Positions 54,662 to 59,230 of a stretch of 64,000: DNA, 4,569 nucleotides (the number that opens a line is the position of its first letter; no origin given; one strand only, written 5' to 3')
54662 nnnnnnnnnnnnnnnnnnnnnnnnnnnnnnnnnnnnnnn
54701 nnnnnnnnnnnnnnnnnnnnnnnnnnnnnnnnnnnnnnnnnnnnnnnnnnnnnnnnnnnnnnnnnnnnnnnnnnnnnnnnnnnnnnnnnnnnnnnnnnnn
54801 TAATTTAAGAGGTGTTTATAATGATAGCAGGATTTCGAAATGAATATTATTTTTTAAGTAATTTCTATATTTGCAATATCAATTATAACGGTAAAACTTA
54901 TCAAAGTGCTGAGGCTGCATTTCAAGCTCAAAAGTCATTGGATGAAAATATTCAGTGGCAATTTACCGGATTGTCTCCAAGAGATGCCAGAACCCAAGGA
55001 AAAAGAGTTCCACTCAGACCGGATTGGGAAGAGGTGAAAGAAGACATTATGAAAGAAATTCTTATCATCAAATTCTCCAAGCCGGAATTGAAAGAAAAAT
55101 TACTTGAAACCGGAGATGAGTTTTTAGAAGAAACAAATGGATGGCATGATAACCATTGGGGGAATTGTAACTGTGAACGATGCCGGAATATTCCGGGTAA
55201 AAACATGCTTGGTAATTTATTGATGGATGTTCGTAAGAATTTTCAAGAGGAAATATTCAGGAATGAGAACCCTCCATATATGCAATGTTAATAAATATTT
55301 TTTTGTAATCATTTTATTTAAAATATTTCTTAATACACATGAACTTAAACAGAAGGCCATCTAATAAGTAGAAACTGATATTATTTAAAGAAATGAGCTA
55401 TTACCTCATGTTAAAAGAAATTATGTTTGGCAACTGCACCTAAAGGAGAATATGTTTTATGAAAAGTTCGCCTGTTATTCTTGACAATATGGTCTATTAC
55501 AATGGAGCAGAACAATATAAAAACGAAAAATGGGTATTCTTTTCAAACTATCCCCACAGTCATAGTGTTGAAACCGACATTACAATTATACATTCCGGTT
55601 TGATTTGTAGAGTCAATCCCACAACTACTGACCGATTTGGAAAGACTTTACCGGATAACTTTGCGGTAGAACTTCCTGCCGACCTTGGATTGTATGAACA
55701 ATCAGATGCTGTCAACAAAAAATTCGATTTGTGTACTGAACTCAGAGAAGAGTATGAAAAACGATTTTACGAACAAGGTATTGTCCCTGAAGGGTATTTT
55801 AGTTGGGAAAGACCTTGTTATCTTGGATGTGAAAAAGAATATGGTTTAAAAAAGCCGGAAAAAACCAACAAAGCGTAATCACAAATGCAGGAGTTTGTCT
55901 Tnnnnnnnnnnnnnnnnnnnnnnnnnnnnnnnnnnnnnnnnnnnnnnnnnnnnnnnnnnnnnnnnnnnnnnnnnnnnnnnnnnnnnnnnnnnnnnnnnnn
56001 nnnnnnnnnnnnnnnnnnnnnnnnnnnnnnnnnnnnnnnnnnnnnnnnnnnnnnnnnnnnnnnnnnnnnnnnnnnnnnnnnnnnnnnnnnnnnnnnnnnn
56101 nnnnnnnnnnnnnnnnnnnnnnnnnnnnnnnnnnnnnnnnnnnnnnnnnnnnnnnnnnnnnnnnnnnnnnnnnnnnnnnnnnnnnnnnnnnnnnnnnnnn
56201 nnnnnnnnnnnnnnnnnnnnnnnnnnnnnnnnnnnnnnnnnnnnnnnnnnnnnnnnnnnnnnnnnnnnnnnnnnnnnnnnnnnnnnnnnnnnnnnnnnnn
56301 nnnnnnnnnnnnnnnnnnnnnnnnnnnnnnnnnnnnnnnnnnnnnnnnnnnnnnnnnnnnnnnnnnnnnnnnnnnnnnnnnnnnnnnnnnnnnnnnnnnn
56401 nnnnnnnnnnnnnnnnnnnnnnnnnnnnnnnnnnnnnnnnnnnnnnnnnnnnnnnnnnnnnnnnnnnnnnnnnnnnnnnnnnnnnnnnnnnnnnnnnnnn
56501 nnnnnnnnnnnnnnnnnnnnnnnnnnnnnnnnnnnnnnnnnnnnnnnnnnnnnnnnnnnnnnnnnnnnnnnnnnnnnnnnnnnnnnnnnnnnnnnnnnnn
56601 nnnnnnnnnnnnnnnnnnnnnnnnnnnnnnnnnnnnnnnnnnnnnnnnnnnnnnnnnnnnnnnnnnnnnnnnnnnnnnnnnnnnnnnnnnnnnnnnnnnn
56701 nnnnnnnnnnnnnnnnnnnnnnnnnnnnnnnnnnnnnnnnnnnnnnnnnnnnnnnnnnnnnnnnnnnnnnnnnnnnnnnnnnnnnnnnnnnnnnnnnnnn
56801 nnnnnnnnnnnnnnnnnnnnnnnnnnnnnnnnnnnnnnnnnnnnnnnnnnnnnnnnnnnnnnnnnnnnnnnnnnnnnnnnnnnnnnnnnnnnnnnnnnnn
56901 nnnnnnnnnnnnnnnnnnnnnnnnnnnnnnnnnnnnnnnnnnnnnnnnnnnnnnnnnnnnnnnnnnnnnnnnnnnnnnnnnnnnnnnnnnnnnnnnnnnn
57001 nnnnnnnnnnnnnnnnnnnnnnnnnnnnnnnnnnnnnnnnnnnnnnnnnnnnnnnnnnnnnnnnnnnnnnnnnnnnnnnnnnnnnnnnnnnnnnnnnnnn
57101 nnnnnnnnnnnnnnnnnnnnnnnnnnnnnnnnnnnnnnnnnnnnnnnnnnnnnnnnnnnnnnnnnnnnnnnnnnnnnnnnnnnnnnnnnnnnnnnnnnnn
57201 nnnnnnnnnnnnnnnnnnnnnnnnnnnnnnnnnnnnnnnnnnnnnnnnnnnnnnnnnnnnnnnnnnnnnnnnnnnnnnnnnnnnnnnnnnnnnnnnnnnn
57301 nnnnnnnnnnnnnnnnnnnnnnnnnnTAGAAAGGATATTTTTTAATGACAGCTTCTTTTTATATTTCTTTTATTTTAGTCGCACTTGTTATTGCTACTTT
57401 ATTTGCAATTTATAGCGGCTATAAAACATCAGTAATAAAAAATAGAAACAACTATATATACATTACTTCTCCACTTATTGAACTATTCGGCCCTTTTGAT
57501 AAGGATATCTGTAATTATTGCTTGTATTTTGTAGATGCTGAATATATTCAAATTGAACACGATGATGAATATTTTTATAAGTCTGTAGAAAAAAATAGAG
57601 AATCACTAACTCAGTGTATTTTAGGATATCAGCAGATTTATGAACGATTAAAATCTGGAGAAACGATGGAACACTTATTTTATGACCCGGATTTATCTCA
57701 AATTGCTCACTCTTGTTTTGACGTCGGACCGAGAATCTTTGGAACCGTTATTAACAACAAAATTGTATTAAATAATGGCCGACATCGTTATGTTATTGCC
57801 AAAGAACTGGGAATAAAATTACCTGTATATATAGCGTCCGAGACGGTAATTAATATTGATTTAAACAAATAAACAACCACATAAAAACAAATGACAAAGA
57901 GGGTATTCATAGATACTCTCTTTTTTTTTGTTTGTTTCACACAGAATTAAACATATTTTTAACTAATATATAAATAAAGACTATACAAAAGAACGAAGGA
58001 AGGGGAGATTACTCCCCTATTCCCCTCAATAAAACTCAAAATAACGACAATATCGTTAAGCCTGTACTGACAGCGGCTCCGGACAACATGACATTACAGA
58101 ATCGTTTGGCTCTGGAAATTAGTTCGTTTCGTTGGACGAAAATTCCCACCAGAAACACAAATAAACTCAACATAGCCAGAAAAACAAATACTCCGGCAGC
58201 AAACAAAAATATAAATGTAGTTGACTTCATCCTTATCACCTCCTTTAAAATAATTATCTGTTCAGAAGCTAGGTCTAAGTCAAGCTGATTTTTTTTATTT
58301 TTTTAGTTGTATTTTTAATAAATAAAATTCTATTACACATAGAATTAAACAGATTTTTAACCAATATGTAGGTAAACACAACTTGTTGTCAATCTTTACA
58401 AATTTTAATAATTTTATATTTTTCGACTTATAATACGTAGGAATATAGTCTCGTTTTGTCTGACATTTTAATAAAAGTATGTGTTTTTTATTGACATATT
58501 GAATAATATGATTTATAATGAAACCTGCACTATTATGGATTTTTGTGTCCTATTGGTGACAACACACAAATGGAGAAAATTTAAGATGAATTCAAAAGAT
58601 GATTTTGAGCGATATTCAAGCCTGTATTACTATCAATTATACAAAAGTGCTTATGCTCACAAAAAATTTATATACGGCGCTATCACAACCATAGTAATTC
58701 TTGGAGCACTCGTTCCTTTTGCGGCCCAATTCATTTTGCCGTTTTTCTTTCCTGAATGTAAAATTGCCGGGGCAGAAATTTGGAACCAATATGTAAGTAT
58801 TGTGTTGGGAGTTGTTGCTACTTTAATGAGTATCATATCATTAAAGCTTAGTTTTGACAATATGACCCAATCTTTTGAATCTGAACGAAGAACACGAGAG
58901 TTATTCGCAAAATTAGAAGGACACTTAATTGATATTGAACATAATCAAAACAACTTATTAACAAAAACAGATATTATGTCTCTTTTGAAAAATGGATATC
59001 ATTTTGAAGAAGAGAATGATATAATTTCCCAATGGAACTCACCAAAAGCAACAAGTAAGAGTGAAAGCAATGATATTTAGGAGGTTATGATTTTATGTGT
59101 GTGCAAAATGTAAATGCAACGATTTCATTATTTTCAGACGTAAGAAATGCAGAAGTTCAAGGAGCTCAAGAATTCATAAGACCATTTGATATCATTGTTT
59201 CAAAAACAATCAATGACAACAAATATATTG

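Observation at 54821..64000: Two NAD/ADP-ribose-metabolism genes in the island: NADAR and a NadM/NMNAT-like nucleotidyltransferase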

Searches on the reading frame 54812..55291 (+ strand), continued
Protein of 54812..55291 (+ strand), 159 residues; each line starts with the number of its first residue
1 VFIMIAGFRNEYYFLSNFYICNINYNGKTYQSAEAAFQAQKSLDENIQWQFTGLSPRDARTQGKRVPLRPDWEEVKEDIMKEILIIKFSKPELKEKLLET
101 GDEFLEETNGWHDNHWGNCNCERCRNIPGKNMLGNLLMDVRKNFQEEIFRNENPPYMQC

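Call 95: search_protein_families(library=pfam, proteins=[L029:7536-8285:+, L035:1961-2224:+, L035:2237-2710:+, L029:8298-8774:+, L029:9191-10159:+, L029:6386-6970:+, L029:5031-6416:+], max_evalue=0.1)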
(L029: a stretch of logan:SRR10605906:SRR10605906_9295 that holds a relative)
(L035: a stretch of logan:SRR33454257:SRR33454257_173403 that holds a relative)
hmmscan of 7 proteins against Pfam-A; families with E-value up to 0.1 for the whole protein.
L029:7536-8285:+ (249 aa): 2 families
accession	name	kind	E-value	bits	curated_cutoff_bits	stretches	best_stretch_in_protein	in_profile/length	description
PF13151.12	DUF3990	-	5.1e-32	111.1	32.2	1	14-175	2-151/152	Protein of unknown function (DUF3990)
PF09259.16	Fve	-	0.044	14.4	25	0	26-84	22-80/111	Fungal immunomodulatory protein Fve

L035:1961-2224:+ (87 aa): 1 family
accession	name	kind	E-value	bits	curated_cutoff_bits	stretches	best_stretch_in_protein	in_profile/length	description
PF13151.12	DUF3990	-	3.1e-14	53.3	32.2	1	14-81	2-71/152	Protein of unknown function (DUF3990)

L035:2237-2710:+ (157 aa): 1 family
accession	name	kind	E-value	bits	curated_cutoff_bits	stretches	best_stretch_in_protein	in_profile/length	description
PF13151.12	DUF3990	-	2.4e-11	44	32.2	1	4-82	88-150/152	Protein of unknown function (DUF3990)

L029:8298-8774:+ (158 aa): 0 families

L029:9191-10159:+ (322 aa): 1 family
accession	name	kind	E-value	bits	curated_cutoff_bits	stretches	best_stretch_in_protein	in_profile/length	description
PF07804.18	HipA_C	-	2.5e-10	40.8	30.5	1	21-187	8-164/213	HipA-like C-terminal domain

L029:6386-6970:+ (194 aa): 0 families

L029:5031-6416:+ (461 aa): 0 families

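Call 96: search_solved_structures(query=L029:7536-8285:+, max_evalue=1)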
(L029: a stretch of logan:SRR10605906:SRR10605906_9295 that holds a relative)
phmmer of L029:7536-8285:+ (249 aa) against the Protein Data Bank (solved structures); distinct sequences matched with E-value up to 1: 10.
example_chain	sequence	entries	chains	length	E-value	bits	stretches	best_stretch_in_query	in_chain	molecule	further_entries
3f3h_A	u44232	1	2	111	0.011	18.4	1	25-84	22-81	Immunomodulatory protein Ling Zhi-8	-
7wdm_A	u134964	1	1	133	0.012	18.3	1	25-84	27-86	Immunomodulatory protein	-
3kcw_A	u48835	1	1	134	0.012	18.3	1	25-84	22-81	immunomodulatory protein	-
6ren_A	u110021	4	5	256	0.037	16.7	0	8-34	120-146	3fPizza6-SH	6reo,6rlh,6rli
7wdl_B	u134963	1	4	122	0.099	15.3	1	25-85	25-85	Fungal immunomodulatory protein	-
8go6_B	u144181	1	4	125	0.1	15.2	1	25-85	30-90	fungal immunomodulatory protein FIP-nha N39A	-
8go5_D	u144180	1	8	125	0.11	15.2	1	25-85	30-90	Fungal immunomodulatory proteins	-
8go7_B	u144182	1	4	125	0.11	15.2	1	25-85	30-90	Fungal immunomodulatory protein FIP-nha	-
9jax_E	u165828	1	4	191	0.95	12.1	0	115-169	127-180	ADP-ribose pyrophosphatase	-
8wv3_A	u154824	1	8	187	1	12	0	115-169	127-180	ADP-ribose pyrophosphatase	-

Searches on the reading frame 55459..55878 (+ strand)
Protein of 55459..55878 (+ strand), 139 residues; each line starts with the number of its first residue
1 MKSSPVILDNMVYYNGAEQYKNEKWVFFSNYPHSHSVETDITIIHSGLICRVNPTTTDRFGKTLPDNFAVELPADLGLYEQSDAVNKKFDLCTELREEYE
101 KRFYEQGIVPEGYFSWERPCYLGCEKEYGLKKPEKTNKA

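Call 5: search_protein_families(library=pfam, proteins=[window:55459-55878:+], max_evalue=0.01)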
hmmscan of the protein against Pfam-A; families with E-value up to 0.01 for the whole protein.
window:55459-55878:+ (139 aa): 0 families

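Call 7: search_protein_families(library=ncbifam, proteins=[window:55459-55878:+], max_evalue=1)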
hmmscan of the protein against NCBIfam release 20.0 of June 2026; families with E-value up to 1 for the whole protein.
window:55459-55878:+ (139 aa): 0 families

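Call 8: search_protein_families(library=phrogs, proteins=[window:55459-55878:+], max_evalue=0.1)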
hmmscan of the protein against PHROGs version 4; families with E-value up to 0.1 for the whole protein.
window:55459-55878:+ (139 aa): 0 families

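Call 11: search_protein_families(library=padloc, proteins=[window:55459-55878:+], max_evalue=0.1)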
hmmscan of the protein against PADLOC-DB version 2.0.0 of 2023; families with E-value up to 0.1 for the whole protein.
window:55459-55878:+ (139 aa): 0 families

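Call 103: search_protein_families(library=pfam, proteins=[window:55459-55878:+], max_evalue=10)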
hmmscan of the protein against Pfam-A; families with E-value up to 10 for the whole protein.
window:55459-55878:+ (139 aa): 1 family
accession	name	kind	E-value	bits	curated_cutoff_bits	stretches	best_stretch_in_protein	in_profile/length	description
PF10461.14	Peptidase_S68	-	0.2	12.4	31.9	1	90-116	3-27/33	Peptidase S68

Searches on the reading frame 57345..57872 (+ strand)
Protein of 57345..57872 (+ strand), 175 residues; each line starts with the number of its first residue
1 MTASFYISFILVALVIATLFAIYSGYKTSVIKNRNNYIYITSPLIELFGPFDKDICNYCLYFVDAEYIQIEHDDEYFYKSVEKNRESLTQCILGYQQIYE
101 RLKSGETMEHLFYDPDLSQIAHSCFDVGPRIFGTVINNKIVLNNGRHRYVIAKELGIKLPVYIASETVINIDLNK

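Call 5: search_protein_families(library=pfam, proteins=[window:57345-57872:+], max_evalue=0.01)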
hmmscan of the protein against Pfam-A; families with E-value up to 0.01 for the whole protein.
window:57345-57872:+ (175 aa): 0 families

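Call 7: search_protein_families(library=ncbifam, proteins=[window:57345-57872:+], max_evalue=1)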
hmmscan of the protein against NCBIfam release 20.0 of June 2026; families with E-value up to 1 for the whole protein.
window:57345-57872:+ (175 aa): 0 families

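Call 8: search_protein_families(library=phrogs, proteins=[window:57345-57872:+], max_evalue=0.1)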
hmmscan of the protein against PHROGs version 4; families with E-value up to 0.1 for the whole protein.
window:57345-57872:+ (175 aa): 0 families

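Call 11: search_protein_families(library=padloc, proteins=[window:57345-57872:+], max_evalue=0.1)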
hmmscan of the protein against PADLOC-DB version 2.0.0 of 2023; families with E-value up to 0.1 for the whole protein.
window:57345-57872:+ (175 aa): 0 families

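Call 77: predict_structure(protein=window:57345-57872:+)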
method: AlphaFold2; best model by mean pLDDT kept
length: 175 residues; sequences in the alignment: 1
mean_pLDDT: 42.9   pTM: 0.33
mean pLDDT of the five models: 42.9, 41.9, 40.3, 39.9, 39.6
residues with pLDDT >= 90: 1; 70-90: 18; 50-70: 31; < 50: 125
segments of 3 or more residues with pLDDT < 50: 24-84, 120-175
pLDDT, mean of each block of 10 residues (from residue 1): 83 82 45 28 29 29 29 39 49 53 53 53 37 34 35 29 28 27
secondary structure, 60 per line:
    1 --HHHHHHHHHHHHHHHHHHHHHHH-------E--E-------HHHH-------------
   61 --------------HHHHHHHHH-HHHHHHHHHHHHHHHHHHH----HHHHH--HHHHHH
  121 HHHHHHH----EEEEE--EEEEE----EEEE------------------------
elements in order: H3-25 H44-47 H75-83 H85-103 H108-112 H115-127 E132-136 E139-143 E148-151

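Call 103: search_protein_families(library=pfam, proteins=[window:57345-57872:+], max_evalue=10)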
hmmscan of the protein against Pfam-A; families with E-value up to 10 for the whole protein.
window:57345-57872:+ (175 aa): 0 families

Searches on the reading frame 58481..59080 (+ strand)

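Call 5: search_protein_families(library=pfam, proteins=[window:58481-59080:+], max_evalue=0.01)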
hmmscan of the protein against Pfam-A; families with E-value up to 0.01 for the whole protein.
window:58481-59080:+ (199 aa): 1 family
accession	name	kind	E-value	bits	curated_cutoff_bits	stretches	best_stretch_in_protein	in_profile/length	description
PF14015.11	DUF4231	-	0.0072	17.2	24.7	0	54-141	6-80/103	Protein of unknown function (DUF4231)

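Call 7: search_protein_families(library=ncbifam, proteins=[window:58481-59080:+], max_evalue=1)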
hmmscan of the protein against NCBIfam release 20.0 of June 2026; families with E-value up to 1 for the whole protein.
window:58481-59080:+ (199 aa): 1 family
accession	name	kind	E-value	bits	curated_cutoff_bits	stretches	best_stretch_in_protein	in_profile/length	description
NF033632.1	SLATT_4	domain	0.15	11.9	55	1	56-132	19-86/154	SLATT domain-containing protein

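Call 8: search_protein_families(library=phrogs, proteins=[window:58481-59080:+], max_evalue=0.1)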
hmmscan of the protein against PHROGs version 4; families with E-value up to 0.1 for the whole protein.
window:58481-59080:+ (199 aa): 1 family
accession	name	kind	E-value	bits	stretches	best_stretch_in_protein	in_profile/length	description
phrog_34044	-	unknown function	0.024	15.5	1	133-177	26-69/71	-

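Call 11: search_protein_families(library=padloc, proteins=[window:58481-59080:+], max_evalue=0.1)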
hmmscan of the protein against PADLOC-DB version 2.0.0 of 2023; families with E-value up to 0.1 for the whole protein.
window:58481-59080:+ (199 aa): 0 families

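Call 103: search_protein_families(library=pfam, proteins=[window:58586-59080:+], max_evalue=10)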
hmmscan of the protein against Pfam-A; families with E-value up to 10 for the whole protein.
window:58586-59080:+ (164 aa): 3 families
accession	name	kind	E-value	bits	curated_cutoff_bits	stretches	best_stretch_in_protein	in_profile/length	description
PF14015.11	DUF4231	-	0.0048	17.8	24.7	1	19-106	6-80/103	Protein of unknown function (DUF4231)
PF12811.12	BaxI_1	-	0.0087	16.1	26.2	1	14-98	123-198/233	Bax inhibitor 1 like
PF11139.14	SfLAP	-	0.04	13.8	35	1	28-106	34-101/213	Sap, sulfolipid-1-addressing protein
